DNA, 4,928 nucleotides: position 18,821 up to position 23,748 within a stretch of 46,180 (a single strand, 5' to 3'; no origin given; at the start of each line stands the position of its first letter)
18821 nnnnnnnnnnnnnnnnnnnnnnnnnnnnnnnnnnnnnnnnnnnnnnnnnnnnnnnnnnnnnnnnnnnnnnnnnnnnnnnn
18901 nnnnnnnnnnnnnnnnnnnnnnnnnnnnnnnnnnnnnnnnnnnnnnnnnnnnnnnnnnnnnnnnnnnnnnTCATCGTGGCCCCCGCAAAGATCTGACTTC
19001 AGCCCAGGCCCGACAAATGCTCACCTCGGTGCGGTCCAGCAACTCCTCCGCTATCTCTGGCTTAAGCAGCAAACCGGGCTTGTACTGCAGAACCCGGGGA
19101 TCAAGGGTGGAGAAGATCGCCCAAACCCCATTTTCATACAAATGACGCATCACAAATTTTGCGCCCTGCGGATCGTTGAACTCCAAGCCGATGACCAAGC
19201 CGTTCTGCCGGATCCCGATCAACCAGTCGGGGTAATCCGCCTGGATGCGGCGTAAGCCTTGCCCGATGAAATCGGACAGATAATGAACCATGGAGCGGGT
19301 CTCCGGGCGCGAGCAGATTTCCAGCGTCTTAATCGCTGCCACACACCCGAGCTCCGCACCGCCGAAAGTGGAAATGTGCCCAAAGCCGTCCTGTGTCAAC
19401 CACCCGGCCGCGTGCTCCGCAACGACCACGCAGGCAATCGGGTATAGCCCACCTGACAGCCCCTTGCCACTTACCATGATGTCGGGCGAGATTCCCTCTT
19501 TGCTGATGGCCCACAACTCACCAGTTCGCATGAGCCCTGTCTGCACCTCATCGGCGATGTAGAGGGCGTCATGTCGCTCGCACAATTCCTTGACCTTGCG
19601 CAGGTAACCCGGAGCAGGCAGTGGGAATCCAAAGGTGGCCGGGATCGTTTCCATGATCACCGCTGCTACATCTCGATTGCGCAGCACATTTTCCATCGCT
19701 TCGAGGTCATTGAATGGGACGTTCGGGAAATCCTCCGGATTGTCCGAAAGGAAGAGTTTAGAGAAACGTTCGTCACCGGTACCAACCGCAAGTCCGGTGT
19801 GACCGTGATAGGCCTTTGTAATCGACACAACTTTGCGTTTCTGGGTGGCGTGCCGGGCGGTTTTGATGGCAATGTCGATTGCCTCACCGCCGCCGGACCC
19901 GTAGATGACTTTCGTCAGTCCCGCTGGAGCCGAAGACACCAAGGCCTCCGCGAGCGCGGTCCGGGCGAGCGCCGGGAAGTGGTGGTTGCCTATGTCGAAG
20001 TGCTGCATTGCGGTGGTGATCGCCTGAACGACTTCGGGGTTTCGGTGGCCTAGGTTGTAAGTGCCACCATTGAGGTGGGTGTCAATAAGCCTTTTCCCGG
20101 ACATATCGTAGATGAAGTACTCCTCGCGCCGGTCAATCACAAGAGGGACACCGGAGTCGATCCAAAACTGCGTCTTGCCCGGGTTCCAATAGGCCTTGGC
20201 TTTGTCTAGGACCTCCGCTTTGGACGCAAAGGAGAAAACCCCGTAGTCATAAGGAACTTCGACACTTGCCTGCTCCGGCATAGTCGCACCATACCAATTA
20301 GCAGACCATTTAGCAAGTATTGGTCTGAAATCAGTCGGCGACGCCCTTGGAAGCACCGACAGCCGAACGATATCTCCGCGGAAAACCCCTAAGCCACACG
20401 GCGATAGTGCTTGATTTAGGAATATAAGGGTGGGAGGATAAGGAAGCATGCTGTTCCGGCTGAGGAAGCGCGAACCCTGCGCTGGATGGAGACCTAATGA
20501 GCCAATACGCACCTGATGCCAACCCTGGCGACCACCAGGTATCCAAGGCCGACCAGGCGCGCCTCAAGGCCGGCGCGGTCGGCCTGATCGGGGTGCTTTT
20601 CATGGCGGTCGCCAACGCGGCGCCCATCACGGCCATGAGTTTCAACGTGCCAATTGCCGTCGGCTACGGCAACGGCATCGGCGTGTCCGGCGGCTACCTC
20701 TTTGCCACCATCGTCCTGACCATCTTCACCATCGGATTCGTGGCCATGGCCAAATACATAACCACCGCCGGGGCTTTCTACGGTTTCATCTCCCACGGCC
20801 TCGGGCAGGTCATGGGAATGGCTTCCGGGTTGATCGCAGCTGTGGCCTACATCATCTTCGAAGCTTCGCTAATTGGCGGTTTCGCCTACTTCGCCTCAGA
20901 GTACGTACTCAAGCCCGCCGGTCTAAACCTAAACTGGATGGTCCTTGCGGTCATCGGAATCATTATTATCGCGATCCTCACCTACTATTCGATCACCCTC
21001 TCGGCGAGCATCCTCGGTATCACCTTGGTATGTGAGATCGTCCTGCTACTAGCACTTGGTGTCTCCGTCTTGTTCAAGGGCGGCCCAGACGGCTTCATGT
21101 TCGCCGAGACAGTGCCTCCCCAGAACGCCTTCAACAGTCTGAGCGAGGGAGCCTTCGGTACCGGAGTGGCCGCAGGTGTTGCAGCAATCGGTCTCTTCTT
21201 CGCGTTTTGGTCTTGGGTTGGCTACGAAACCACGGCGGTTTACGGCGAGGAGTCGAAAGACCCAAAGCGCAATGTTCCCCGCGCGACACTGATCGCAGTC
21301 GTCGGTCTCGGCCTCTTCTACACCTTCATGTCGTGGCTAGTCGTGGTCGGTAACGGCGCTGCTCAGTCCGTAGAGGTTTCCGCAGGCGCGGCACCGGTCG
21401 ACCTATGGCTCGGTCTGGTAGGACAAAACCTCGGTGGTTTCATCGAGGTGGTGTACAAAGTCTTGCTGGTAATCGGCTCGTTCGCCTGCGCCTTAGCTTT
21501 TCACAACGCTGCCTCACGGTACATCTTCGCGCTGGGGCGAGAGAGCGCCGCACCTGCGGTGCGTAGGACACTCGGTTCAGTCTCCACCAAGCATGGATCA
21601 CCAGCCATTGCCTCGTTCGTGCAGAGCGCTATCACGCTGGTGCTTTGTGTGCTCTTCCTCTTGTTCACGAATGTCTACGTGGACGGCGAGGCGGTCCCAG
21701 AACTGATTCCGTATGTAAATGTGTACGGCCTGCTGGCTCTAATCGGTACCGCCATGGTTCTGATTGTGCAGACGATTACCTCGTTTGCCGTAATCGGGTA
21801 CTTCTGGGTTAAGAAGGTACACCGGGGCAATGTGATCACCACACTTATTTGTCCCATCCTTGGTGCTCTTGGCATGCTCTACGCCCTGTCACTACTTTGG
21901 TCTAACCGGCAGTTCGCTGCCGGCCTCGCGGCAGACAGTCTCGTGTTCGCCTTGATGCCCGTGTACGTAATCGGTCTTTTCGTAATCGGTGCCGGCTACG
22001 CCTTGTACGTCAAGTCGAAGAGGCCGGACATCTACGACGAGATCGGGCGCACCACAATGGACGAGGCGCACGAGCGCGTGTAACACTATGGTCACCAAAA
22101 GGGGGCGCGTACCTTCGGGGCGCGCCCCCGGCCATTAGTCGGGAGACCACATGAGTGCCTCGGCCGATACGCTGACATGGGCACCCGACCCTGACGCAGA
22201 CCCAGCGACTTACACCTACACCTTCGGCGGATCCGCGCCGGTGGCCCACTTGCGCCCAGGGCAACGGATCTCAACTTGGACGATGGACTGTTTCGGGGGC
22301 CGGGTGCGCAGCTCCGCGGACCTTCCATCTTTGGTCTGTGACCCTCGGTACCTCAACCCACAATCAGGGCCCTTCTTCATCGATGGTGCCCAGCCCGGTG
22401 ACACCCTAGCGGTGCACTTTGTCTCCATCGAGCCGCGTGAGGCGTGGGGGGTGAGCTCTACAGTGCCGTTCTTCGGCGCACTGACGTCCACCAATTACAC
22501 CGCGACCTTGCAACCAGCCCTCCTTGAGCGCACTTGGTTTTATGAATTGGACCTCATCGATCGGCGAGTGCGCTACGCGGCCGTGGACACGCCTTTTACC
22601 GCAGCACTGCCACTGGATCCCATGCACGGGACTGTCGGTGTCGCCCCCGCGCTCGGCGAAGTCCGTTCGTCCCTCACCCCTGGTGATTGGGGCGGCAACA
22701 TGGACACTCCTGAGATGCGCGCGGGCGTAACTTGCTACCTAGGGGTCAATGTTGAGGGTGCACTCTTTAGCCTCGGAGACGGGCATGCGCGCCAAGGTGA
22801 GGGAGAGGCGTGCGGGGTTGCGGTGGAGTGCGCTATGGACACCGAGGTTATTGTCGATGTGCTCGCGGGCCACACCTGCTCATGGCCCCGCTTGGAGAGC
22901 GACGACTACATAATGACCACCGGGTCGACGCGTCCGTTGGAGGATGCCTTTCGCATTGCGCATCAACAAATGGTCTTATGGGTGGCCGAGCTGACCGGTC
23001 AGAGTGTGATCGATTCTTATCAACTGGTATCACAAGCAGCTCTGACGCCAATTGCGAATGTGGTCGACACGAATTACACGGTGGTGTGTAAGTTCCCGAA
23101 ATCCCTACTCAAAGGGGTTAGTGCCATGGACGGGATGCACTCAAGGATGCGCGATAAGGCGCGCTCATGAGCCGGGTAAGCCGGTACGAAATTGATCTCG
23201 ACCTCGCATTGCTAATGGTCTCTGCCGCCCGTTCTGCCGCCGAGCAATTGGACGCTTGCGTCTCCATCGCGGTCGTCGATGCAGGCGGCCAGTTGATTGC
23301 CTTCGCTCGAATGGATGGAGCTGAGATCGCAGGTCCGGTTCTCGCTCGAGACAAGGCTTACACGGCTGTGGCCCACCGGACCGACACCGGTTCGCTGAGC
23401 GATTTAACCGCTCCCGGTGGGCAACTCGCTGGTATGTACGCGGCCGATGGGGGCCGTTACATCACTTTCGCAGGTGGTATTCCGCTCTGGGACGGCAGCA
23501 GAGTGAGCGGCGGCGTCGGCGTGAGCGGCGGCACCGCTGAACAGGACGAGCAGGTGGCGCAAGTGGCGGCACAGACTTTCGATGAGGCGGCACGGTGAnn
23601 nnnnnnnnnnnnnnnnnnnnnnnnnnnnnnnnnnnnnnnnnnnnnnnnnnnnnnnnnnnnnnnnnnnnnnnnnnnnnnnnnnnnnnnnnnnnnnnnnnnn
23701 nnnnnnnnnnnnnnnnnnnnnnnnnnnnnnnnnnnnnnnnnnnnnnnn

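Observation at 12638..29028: Microcompartment super-locus: RMM-type amino-alcohol metabolosome joined to a B12 diol-dehydratase operon at one divergent promoter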

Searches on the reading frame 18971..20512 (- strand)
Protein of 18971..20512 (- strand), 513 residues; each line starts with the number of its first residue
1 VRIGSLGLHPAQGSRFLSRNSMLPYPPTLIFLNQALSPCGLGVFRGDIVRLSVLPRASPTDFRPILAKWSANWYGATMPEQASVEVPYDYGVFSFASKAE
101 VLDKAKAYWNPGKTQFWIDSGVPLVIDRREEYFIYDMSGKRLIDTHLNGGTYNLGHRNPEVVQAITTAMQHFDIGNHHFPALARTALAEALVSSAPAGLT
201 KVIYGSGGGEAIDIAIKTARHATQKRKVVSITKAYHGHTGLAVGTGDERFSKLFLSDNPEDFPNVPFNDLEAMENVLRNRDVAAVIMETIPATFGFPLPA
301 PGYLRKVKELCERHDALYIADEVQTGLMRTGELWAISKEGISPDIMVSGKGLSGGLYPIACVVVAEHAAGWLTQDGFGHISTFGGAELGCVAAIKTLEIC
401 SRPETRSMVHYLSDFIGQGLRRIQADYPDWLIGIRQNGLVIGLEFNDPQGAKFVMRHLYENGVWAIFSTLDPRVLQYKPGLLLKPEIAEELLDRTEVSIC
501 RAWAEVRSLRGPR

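Call 3: search_protein_families(library=pfam, proteins=[window:18971-20512:-], max_evalue=0.01)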
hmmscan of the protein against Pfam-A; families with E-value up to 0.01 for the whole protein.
window:18971-20512:- (513 aa): 2 families
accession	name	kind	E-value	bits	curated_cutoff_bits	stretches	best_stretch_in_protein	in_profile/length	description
PF00202.27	Aminotran_3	-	3.8e-74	250.2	30.5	1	123-494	10-398/403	Aminotransferase class-III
PF00155.27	Aminotran_1_2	-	0.0038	16.9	19.7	1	150-332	9-196/361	Aminotransferase class I and II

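Call 8: find_related_loci(query=window:18971-20281:-, collection=genome_contigs, flank=10000)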
Query window:18971-20281:- (436 aa) in genome_contigs; peptide patterns used: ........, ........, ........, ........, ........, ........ (x = any residue, [..] = any of these).
417 stretches matched a pattern; 391 encode a relative of the query (tblastn E <= 1e-3); the best 80 are kept; 80 distinct loci.
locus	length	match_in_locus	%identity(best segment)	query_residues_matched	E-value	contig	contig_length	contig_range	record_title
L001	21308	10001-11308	95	1-436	0e+0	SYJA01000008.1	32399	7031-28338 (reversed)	MAG: Actinomycetota bacterium isolate F1-60-MAGs171 F1-60__c29292, whole genome shotgun sequence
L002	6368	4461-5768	93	1-436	0e+0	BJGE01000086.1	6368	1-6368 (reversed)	Actinomycetes bacterium LBMAG_Actinobacteria_hypo.bin8_acSTL DNA, sequence086, whole genome shotgun sequence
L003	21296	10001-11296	84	3-434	0e+0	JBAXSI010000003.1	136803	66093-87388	MAG: Actinomycetes bacterium isolate ELA605 MAG605_3, whole genome shotgun sequence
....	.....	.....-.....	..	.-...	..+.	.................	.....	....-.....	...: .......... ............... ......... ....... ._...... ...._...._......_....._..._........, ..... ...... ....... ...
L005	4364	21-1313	85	1-431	0e+0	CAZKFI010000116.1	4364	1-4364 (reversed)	MAG TPA_asm: uncultured Bifidobacteriaceae bacterium isolate binchicken_co298_185 genome assembly, contig: NODE_43534_le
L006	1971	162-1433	86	8-431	0e+0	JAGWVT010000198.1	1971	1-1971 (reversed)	MAG: Actinomycetales bacterium isolate REEB426 contig-150_93581, whole genome shotgun sequence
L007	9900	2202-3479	84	11-436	0e+0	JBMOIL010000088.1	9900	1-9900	MAG: Candidatus Nanopelagicales bacterium isolate Deming_bin.440 contig21216, whole genome shotgun sequence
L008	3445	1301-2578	84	11-436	0e+0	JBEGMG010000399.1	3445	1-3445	MAG: Actinomycetota bacterium isolate NASQAN2016_083_B_bin.22 scaffold_727511, whole genome shotgun sequence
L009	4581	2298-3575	84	11-436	0e+0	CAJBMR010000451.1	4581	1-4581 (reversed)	uncultured bacterium isolate Loc090721-7m_bin-874 genome assembly, contig: bin-874:451/534, whole genome shotgun sequenc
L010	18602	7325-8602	84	11-436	0e+0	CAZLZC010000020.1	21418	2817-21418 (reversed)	MAG TPA_asm: uncultured Actinomyces sp. isolate SRP272421_co4_312 genome assembly, contig: NODE_5767_length_21418_cov_11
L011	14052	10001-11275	85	5-428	0e+0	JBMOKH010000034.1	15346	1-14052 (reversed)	MAG: Candidatus Nanopelagicales bacterium isolate Deming_bin.9 contig10682, whole genome shotgun sequence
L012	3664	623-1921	83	6-436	0e+0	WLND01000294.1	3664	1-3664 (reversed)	MAG: Actinomycetota bacterium isolate UFOp-RH-23may17-1143 RH-23may17-1143-c294, whole genome shotgun sequence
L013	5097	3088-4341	85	11-428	0e+0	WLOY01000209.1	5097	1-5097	MAG: Actinomycetota bacterium isolate UFOp-RH-23may17-797 RH-23may17-797-c209, whole genome shotgun sequence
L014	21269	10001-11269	83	11-433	0e+0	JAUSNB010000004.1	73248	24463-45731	MAG: Actinomycetota bacterium isolate E19_metabat.bin.114 E19_k141_298068, whole genome shotgun sequence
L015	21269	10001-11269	83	11-433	0e+0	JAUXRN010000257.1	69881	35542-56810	MAG: Actinomycetota bacterium isolate C12_maxbin.082_sub C12_k141_86636, whole genome shotgun sequence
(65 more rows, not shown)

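Call 47: search_solved_structures(query=window:18971-20281:-, max_evalue=1e-40)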
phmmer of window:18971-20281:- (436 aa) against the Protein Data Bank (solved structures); distinct sequences matched with E-value up to 1e-40: 15.
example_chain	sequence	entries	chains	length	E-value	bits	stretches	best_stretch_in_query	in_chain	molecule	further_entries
4uox_A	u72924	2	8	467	4.1e-52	180.6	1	57-415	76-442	PUTRESCINE AMINOTRANSFERASE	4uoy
8cpl_A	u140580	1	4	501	5.1e-52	180.3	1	57-415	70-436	Putrescine aminotransferase,Immunoglobulin G-binding protein A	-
5h7d_A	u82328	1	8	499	5.4e-52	180.2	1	57-414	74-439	Putrescine aminotransferase,Immunoglobulin G-binding protein A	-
5x3f_A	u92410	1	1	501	5.4e-52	180.2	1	57-414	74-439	Putrescine aminotransferase,Immunoglobulin G-binding protein A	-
8r2p_A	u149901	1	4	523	5.9e-52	180.1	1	57-415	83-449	Putrescine aminotransferase,Immunoglobulin G-binding protein A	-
4ppm_A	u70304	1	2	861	2.2e-45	158.4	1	20-370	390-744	Aminotransferase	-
5viu_A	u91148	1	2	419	1.3e-44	155.9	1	45-407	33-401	Acetylornithine aminotransferase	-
2byl_A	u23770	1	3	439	8.5e-43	149.9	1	45-414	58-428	ORNITHINE AMINOTRANSFERASE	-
1gbn_A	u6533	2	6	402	1.7e-42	148.9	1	45-414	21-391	ORNITHINE AMINOTRANSFERASE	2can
5vwo_A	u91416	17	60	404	1.7e-42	148.9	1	45-414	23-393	Ornithine aminotransferase, mitochondrial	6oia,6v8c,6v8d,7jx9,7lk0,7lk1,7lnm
10lw_A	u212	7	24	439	2.3e-42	148.5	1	45-414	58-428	Ornithine aminotransferase, mitochondrial | ORNITHINE AMINOTRANSFERASE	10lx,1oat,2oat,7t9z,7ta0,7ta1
2byj_A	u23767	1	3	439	3.1e-42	148.1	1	45-414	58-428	ORNITHINE AMINOTRANSFERASE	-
6hx7_A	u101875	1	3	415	3.4e-42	147.9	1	45-414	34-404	Ornithine aminotransferase, mitochondrial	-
9y3m_B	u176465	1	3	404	1.2e-41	146.2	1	45-414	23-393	Ornithine aminotransferase, renal form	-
1vef_A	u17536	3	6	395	7.9e-41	143.4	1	46-416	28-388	Acetylornithine/acetyl-lysine aminotransferase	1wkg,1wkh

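Call 74: search_protein_families(library=ncbifam, proteins=[window:18971-20281:-], max_evalue=1e-10)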
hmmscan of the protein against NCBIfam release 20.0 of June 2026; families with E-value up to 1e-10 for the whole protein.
window:18971-20281:- (436 aa): 69 families (the best 25 are shown)
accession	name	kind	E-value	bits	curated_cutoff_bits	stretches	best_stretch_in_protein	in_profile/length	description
NF053554.1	prodigi_MAP_PigE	equivalog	1.7e-67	228.4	850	1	20-370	375-729/837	prodigiosin MAP biosynthesis aminotransferase PigE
TIGR00707.1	argD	subfamily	7e-66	222.6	410.05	1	45-416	9-374/381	acetylornithine/succinylornithine family transaminase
NF008570.0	PRK11522.1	equivalog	4.7e-63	213.4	612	1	56-421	80-453/464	putrescine aminotransferase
NF002325.0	PRK01278.1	subfamily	1.2e-59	202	372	1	46-420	14-384/395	acetylornithine transaminase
NF049939.1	HyAminethphonNHLyPbfA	equivalog_domain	1.5e-59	201.6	525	2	193-416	207-433/442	(R)-1-hydroxy-2-aminoethylphosphonate ammonia-lyase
NF004426.0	PRK05769.1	equivalog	5e-58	196.9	552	2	177-375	192-386/441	acetyl ornithine aminotransferase family protein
TIGR00508.1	bioA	equivalog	3e-56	190.8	405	1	42-387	10-386/419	adenosylmethionine--8-amino-7-oxononanoate transaminase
NF004718.0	PRK06062.1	subfamily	3.4e-56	190.7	472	2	193-375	206-388/454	hypothetical protein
NF002874.0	PRK03244.1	equivalog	5.9e-56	189.9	457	1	47-416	27-386/399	acetylornithine transaminase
NF003468.0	PRK05093.1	subfamily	2.6e-54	184.5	522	1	48-422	26-399/405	acetylornithine/succinyldiaminopimelate transaminase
NF005993.0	PRK08117.1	subfamily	8.3e-54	182.8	574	2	191-405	193-410/433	aspartate aminotransferase family protein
NF004755.0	PRK06082.1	equivalog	2.7e-53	181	467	2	199-370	223-391/459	aspartate aminotransferase family protein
TIGR03246.1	arg_catab_astC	subfamily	5.3e-53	180.4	609.95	1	47-423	19-394/397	acetylornithine/succinylornithine family transaminase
TIGR03372.1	putres_am_tran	equivalog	8.3e-53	179.8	658.65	1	57-409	69-429/442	putrescine aminotransferase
TIGR01885.1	Orn_aminotrans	equivalog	2.1e-51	174.9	378.4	1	45-388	19-369/402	ornithine--oxo-acid transaminase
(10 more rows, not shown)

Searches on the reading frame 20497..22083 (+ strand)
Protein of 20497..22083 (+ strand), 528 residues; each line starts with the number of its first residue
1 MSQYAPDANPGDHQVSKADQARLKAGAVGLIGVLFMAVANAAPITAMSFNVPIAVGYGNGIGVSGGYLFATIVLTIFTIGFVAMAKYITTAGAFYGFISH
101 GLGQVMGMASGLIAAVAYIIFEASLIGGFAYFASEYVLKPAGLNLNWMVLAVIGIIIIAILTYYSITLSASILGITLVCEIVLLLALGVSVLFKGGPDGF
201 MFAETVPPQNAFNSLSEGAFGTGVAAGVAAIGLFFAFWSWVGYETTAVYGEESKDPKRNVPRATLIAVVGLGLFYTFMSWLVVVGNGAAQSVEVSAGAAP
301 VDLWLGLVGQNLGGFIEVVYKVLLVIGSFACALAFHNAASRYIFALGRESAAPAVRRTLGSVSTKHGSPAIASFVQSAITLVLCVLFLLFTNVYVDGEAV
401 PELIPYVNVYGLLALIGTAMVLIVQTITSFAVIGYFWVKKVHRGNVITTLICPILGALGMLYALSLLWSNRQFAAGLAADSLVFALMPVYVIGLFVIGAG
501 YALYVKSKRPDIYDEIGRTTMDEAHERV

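Call 4: search_protein_families(library=pfam, proteins=[window:20497-22083:+], max_evalue=0.01)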
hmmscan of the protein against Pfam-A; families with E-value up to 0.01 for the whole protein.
window:20497-22083:+ (528 aa): 2 families
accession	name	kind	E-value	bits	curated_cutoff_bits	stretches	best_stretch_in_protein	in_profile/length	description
PF13520.12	AA_permease_2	-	1e-26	94.3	27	1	44-471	15-408/427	Amino acid permease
PF00324.27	AA_permease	-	9.3e-19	67.9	24.6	1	32-511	1-467/470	Amino acid permease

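Call 19: search_protein_families(library=ncbifam, proteins=[window:20497-22083:+], max_evalue=0.001)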
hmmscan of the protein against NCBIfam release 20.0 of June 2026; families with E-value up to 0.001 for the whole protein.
window:20497-22083:+ (528 aa): 7 families
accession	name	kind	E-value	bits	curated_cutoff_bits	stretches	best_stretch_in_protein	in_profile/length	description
TIGR00909.1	2A0306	subfamily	1e-15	57.6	556.8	1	64-409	39-366/429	amino acid transporter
TIGR00907.1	2A0304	subfamily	2e-11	43.5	598.3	1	77-388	82-375/482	amino acid permease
TIGR00908.1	2A0305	equivalog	9e-08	31.4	381.75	1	38-384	17-340/442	ethanolamine permease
NF008245.0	PRK11021.1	equivalog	1.4e-07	30.9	284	1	72-472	50-411/419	L-methionine/branched-chain amino acid transporter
TIGR00911.1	2A0308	subfamily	1.1e-06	27.5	701.8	1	84-493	104-473/505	L-type amino acid transporter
NF053761.1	BrChAATpBcaP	equivalog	1.6e-06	27.4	690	1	60-389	55-370/460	branched-chain amino acid transporter BcaP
TIGR00906.1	2A0303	subfamily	0.00018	20.1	681.7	1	67-390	71-402/602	cationic amino acid transport permease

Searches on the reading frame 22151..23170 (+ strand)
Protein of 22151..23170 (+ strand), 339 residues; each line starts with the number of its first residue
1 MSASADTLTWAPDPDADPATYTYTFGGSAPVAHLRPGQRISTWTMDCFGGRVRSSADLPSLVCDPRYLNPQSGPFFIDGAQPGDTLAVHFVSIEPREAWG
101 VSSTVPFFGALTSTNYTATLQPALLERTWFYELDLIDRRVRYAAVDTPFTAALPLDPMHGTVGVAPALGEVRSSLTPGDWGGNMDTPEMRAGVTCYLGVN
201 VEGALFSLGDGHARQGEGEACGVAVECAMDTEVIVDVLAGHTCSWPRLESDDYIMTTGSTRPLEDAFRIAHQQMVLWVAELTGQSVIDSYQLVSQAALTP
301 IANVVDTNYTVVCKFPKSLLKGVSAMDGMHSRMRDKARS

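Call 4: search_protein_families(library=pfam, proteins=[window:22151-23170:+], max_evalue=0.01)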
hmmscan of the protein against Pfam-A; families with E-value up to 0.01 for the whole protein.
window:22151-23170:+ (339 aa): 1 family
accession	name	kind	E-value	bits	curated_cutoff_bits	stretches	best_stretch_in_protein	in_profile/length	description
PF03069.20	FmdA_AmdA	-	4.6e-22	78.9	27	2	173-242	202-272/373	Acetamidase/Formamidase family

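Call 19: search_protein_families(library=ncbifam, proteins=[window:22151-23170:+], max_evalue=0.001)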
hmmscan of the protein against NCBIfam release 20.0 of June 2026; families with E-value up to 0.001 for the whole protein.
window:22151-23170:+ (339 aa): 1 family
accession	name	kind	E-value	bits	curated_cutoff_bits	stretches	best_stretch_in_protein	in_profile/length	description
NF045496.1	FormamaseFmdA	equivalog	2.6e-15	56.1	500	2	170-310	210-345/407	formamidase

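Call 33: search_solved_structures(query=window:22151-23170:+, max_evalue=0.01, show_alignments=1)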
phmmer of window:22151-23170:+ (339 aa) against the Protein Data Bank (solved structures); distinct sequences matched with E-value up to 0.01: 6.
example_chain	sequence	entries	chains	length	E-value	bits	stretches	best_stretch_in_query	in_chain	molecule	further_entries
5ubu_A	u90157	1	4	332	6.9e-63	215.9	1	21-320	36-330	Putative acetamidase/formamidase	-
2ii1_A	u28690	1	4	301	1.8e-32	115.9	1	28-306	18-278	Acetamidase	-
2f4l_A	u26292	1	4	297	3.8e-31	111.6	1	22-323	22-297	acetamidase, putative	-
3tkk_A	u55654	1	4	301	8.8e-31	110.4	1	28-320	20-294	Predicted acetamidase/formamidase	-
3b9t_A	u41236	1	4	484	1e-19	74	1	152-230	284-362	Twin-arginine translocation pathway signal protein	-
2wkn_A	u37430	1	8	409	3.6e-09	39.3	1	167-239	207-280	FORMAMIDASE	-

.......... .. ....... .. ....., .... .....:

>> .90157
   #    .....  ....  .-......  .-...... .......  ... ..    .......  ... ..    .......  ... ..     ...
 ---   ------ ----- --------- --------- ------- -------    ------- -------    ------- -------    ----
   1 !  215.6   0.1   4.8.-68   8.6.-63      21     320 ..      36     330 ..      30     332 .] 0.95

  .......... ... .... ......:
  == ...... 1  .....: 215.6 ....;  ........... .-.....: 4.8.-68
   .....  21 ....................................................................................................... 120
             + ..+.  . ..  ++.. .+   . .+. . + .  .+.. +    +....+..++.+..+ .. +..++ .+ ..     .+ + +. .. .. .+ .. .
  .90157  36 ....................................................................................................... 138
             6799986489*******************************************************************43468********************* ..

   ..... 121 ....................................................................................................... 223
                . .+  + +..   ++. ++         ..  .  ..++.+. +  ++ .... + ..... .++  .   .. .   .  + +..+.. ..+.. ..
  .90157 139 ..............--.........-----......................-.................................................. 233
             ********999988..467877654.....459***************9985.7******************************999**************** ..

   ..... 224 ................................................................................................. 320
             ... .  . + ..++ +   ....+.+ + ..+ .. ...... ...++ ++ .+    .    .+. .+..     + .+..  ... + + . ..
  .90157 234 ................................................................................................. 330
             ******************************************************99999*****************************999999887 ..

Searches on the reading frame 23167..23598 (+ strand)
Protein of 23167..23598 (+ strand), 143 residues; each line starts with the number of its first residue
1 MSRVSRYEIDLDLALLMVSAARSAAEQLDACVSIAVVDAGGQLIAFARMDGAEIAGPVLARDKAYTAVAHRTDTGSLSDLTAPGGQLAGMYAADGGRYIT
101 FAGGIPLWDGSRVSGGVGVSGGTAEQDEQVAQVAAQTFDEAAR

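Call 4: search_protein_families(library=pfam, proteins=[window:23167-23598:+], max_evalue=0.01)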
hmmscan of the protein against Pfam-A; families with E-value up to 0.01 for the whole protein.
window:23167-23598:+ (143 aa): 1 family
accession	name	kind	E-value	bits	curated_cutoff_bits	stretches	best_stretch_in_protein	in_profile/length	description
PF03928.20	HbpS-like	-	1.6e-33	115.9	25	1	9-135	1-127/128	Haem degrading protein HbpS-like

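Call 19: search_protein_families(library=ncbifam, proteins=[window:23167-23598:+], max_evalue=0.001)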
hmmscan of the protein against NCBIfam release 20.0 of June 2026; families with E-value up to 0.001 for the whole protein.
window:23167-23598:+ (143 aa): 1 family
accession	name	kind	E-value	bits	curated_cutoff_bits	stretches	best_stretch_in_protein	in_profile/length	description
NF007275.0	PRK09732.1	equivalog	8.5e-15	54.8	246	1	13-136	11-130/134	hypothetical protein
